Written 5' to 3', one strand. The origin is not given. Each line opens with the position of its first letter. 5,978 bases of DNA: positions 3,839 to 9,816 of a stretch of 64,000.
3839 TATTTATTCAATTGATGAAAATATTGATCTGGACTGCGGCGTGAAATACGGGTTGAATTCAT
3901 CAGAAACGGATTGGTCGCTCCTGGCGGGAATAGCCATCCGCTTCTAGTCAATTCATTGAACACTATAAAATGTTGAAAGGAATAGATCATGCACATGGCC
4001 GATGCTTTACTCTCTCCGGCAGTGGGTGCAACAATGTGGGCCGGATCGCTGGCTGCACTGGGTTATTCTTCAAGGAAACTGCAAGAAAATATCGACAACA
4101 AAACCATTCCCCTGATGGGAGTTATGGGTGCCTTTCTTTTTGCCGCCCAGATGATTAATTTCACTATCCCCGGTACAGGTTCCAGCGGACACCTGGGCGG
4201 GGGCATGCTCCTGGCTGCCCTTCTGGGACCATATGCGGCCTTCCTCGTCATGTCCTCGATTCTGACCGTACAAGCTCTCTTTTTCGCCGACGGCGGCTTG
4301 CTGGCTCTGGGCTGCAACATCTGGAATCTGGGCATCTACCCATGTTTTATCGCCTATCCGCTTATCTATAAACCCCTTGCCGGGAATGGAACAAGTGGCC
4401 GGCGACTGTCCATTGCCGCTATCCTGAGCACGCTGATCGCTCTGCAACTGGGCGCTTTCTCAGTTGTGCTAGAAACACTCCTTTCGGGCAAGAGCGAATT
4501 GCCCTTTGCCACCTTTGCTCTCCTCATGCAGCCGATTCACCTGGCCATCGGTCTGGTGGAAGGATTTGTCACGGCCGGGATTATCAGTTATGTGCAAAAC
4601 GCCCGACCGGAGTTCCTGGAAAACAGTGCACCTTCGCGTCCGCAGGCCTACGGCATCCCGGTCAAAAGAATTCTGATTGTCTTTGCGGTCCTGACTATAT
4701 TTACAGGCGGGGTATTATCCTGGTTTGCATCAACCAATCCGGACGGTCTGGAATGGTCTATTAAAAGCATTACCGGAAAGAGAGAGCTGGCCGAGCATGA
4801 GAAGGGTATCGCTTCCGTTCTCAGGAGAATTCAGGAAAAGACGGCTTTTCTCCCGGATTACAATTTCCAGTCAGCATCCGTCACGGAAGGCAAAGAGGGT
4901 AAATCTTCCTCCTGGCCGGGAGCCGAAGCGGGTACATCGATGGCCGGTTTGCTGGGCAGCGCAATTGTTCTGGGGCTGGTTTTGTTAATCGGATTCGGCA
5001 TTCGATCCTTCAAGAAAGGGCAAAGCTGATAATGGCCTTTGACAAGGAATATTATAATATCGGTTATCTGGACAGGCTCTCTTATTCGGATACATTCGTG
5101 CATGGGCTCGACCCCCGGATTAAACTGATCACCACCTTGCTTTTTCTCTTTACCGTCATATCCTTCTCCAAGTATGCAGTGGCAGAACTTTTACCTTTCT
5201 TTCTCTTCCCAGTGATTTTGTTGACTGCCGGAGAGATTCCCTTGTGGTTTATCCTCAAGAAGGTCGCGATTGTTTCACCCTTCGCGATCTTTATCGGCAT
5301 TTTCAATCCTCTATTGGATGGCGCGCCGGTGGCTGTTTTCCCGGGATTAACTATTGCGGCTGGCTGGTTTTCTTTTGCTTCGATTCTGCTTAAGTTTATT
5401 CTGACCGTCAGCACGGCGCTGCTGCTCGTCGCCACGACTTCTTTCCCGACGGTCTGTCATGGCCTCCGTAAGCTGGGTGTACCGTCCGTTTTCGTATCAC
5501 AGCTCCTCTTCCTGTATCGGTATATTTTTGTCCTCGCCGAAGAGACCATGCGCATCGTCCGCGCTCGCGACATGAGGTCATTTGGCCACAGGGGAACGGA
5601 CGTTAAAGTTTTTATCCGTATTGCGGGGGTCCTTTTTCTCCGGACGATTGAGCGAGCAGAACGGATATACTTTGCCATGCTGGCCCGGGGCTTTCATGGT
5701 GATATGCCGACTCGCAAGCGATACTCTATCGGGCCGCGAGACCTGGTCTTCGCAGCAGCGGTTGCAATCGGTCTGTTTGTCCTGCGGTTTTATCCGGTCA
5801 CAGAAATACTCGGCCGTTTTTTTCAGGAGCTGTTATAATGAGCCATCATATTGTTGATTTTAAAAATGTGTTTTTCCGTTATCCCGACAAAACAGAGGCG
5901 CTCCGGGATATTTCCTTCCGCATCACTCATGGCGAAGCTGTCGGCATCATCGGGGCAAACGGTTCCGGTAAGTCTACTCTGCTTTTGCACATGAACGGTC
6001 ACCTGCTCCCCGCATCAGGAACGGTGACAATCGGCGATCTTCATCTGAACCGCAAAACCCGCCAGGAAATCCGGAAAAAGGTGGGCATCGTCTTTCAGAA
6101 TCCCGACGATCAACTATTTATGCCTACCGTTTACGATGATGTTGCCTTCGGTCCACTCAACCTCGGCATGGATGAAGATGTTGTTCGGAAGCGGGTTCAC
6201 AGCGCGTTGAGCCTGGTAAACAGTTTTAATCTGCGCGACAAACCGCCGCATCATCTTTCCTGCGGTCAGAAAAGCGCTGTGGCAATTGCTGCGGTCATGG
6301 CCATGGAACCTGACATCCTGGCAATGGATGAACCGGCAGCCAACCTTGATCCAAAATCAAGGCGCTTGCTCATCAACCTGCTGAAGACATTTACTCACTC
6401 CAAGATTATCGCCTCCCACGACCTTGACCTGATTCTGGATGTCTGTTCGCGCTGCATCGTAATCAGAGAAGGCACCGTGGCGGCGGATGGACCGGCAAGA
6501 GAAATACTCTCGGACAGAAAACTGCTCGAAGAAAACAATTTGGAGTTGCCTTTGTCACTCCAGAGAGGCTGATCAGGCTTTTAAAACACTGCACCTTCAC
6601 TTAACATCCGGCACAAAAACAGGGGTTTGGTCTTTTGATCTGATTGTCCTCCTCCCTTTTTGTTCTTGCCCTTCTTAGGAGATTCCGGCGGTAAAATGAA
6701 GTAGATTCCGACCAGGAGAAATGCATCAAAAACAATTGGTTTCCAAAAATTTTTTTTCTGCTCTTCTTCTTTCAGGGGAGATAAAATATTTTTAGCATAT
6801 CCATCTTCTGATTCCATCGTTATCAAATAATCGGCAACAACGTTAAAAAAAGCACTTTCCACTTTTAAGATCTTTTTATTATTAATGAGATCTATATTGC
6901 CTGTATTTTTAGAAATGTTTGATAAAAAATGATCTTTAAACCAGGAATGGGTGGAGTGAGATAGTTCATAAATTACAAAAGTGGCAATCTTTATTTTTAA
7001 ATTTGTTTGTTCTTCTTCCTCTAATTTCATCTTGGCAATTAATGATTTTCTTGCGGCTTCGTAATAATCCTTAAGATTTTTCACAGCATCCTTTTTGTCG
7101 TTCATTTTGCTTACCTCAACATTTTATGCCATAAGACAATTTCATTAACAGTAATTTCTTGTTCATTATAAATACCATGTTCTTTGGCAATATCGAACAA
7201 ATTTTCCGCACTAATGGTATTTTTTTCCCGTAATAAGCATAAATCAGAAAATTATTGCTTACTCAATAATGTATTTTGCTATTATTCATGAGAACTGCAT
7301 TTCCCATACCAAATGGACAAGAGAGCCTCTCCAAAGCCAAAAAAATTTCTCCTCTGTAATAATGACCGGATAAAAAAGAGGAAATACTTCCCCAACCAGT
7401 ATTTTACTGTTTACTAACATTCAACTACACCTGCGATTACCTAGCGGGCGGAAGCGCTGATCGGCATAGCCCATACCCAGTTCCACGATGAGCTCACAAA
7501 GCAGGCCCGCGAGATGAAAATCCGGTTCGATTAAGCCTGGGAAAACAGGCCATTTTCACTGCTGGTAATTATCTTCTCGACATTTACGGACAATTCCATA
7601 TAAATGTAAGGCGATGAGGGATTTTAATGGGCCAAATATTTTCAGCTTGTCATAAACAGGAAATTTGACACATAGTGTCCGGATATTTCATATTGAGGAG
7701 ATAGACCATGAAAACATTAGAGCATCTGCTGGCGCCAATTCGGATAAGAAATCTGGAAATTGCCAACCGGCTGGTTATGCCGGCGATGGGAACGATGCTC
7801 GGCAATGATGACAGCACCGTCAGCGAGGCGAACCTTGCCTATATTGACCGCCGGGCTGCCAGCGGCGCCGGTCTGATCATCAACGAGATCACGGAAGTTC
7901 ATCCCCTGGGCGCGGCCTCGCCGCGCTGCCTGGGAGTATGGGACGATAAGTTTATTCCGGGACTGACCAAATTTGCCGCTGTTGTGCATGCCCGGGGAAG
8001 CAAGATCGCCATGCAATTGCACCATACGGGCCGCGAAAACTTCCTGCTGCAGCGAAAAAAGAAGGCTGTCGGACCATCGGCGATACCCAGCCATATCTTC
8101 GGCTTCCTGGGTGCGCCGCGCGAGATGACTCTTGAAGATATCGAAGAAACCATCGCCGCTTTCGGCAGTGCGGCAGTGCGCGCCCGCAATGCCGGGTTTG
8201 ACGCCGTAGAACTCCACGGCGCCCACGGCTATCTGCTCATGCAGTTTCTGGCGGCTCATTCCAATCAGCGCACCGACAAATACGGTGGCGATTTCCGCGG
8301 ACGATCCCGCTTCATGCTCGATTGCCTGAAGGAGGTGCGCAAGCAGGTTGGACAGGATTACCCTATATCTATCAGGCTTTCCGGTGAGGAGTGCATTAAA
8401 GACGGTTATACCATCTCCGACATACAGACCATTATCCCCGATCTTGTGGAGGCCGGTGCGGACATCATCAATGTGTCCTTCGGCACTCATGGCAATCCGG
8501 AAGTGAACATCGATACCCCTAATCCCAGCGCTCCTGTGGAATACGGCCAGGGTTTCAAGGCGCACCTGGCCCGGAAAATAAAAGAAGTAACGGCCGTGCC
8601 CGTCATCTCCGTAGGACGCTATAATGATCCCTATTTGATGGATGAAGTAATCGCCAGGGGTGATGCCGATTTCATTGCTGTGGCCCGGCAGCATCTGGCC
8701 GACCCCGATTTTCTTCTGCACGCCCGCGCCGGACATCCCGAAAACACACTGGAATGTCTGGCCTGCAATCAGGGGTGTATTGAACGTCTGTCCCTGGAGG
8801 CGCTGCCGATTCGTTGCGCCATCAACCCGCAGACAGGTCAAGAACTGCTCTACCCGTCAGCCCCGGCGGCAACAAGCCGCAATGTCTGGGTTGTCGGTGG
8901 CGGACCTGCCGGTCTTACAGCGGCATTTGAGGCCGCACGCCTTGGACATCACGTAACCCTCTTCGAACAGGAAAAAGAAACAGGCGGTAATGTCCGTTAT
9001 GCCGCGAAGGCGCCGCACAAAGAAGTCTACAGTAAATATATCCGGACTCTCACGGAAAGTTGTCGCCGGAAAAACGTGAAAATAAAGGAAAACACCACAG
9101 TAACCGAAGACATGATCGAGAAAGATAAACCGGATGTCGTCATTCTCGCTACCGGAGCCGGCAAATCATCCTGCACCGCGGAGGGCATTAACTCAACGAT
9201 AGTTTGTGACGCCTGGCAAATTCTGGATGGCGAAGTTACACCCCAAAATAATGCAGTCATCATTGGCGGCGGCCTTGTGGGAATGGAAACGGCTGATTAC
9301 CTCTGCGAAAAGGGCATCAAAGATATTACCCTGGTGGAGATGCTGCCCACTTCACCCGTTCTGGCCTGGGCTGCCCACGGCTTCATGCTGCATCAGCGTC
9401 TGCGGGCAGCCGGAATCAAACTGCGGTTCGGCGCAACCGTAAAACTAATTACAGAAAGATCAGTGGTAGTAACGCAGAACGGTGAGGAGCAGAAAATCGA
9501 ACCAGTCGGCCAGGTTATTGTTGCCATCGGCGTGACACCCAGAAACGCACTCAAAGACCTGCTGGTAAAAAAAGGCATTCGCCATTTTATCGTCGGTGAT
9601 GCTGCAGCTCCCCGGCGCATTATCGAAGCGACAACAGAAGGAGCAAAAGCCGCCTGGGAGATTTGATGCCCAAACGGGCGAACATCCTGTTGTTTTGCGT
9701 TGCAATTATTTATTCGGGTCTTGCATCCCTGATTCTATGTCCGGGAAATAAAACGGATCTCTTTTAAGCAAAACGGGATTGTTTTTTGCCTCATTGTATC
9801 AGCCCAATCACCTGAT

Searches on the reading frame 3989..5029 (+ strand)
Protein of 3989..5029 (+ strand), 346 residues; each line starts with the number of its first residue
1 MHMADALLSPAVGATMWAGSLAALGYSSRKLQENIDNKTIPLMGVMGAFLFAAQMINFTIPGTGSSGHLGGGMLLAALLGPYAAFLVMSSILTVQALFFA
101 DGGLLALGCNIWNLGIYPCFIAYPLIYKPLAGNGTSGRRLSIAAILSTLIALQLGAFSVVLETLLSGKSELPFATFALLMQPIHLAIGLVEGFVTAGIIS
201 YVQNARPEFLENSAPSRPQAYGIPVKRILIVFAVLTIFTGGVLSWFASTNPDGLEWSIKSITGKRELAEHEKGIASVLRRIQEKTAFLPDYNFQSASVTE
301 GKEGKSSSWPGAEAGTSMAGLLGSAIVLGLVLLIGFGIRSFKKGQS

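Call 14: search_protein_families(library=ncbifam, proteins=[window:3989-5029:+], max_evalue=0.00001)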
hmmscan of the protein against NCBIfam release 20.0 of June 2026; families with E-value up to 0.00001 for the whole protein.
window:3989-5029:+ (346 aa): 12 families
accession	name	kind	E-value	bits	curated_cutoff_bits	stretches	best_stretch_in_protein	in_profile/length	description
NF004902.0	PRK06265.1-1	equivalog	3.6e-39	134.7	219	1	1-213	1-206/213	cobalt transporter CbiM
NF005598.0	PRK07331.1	equivalog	1.4e-38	133.2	401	1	1-295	1-290/323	cobalt transporter CbiM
NF008873.0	PRK11909.1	equivalog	1.4e-32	113.3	225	1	1-212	1-219/230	cobalt transporter CbiM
NF004905.0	PRK06265.1-5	equivalog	7.1e-20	72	173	1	1-214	1-201/205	cobalt transporter CbiM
NF006184.0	PRK08319.1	equivalog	1.2e-19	70.8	180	1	1-213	1-215/224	energy-coupling factor ABC transporter permease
NF004906.0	PRK06265.2-1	equivalog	3.6e-15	56.5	205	1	1-212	1-211/212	cobalt transporter CbiM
TIGR00123.1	cbiM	equivalog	5.5e-14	52.6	184.15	1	1-211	1-213/214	cobalt ECF transporter S component CbiM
NF004907.0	PRK06265.2-2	subfamily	1.2e-13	51.1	200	1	1-212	21-219/221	cobalt transporter CbiM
NF004903.0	PRK06265.1-3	equivalog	1.3e-12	47.6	193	1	1-216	2-204/211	cobalt transporter CbiM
NF004908.0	PRK06265.2-3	equivalog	7.1e-12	45.7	205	1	1-214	1-201/211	cobalt transporter CbiM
NF004909.0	PRK06265.2-5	equivalog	2.5e-11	44.1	172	1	1-211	1-195/196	cobalt transporter CbiM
NF004904.0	PRK06265.1-4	equivalog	1e-08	35.1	172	1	1-213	1-202/206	cobalt transporter CbiM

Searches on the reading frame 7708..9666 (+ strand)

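Call 14: search_protein_families(library=ncbifam, proteins=[window:7708-9666:+], max_evalue=0.00001)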
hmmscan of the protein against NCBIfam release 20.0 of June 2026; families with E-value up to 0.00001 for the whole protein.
window:7708-9666:+ (652 aa): 69 families (the best 25 are shown)
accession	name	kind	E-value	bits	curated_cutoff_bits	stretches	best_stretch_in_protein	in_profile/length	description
NF041087.1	bile_acid_BaiCD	equivalog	2.3e-156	521.6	825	1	5-652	2-642/642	bile acid Fe-S flavoenzyme BaiCD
TIGR03997.1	mycofact_OYE_2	equivalog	1.1e-140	470.1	793.15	1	6-651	1-644/645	mycofactocin system FadH/OYE family oxidoreductase 2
NF045599.1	bili_reduct_long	exception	2e-118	396.3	750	1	7-652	1-641/641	bilirubin reductase, long form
NF010047.0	PRK13523.1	equivalog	2.3e-68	230.7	431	1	6-339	4-320/339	NADPH dehydrogenase NamA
TIGR03996.1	mycofact_OYE_1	hypoth_equivalog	8.3e-68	229.4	627.9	1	19-648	14-632/633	mycofactocin system FadH/OYE family oxidoreductase 1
NF006101.0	PRK08255.1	equivalog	2.2e-65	221.2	1078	1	5-342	397-733/768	bifunctional salicylyl-CoA 5-hydroxylase/oxidoreductase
NF045592.1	bili_reduct_N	equivalog_domain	4.9e-59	200.3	425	1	7-370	2-360/363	bilirubin reductase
NF007899.0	PRK10605.1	subfamily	1.5e-39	136.3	403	1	5-339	4-337/365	N-ethylmaleimide reductase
NF009410.0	PRK12771.1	subfamily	4.8e-21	75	516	1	369-546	117-301/566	NAD(P)-binding protein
TIGR01350.1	lipoamide_DH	equivalog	9.7e-21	74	408.8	1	454-618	116-279/461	dihydrolipoyl dehydrogenase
NF009454.0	PRK12814.1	equivalog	2.7e-15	55.8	916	1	354-542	157-352/657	putative NADPH-dependent glutamate synthase small subunit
NF004943.0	PRK06292.2-1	equivalog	6.8e-15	54.8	432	1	458-611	111-270/456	dihydrolipoyl dehydrogenase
TIGR01317.1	GOGAT_sm_gam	subfamily_domain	4.3e-14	52.3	447.7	1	383-549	135-319/485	glutamate synthase small subunit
TIGR03385.1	CoA_CoA_reduc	equivalog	5.3e-14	51.8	578.8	1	453-623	85-258/439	CoA-disulfide reductase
NF003585.0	PRK05249.1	equivalog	8.9e-14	50.9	465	1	392-453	8-68/464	Si-specific NAD(P)(+) transhydrogenase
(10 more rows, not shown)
